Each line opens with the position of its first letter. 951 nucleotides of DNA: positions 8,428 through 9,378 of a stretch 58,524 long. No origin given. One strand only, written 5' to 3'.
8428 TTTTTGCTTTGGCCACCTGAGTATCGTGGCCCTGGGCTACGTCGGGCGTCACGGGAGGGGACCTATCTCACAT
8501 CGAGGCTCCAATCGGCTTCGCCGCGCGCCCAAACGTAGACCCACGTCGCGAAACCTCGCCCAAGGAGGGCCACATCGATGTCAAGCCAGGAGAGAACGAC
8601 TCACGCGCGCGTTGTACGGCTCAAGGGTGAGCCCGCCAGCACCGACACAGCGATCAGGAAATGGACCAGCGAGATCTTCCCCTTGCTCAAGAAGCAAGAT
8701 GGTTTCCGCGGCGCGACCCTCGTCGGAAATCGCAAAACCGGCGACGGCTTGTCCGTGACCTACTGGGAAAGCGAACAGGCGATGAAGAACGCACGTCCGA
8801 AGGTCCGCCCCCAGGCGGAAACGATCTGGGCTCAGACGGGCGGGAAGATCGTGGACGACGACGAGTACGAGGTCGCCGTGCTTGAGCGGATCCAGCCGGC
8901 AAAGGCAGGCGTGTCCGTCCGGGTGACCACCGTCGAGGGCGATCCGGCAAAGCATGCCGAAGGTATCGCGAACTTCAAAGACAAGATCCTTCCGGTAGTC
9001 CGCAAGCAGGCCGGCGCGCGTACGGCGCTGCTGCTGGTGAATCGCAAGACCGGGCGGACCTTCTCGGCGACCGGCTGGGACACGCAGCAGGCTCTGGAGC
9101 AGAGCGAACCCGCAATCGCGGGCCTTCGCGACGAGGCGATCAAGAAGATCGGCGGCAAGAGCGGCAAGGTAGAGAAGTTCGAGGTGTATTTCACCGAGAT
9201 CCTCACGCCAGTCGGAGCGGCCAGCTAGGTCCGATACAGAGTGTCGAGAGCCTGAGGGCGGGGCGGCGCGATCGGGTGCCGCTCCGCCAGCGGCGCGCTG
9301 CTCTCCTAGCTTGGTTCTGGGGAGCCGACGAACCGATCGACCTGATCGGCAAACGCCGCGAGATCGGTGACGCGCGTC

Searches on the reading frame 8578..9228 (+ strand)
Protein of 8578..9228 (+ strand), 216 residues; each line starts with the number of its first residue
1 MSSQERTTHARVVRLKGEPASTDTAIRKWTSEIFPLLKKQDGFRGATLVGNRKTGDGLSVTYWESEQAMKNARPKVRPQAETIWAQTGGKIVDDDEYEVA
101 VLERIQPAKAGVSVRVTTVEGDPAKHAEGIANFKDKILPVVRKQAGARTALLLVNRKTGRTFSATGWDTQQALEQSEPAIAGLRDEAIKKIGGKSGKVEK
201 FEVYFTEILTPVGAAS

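Call 75: search_protein_families(library=pfam, proteins=[window:8578-9228:+], max_evalue=0.0001)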
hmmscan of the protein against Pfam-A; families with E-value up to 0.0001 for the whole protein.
window:8578-9228:+ (216 aa): 1 family
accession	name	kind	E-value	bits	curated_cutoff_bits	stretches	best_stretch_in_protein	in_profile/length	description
PF03992.22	ABM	-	6.2e-08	33.1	23.1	0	11-71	4-65/78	Antibiotic biosynthesis monooxygenase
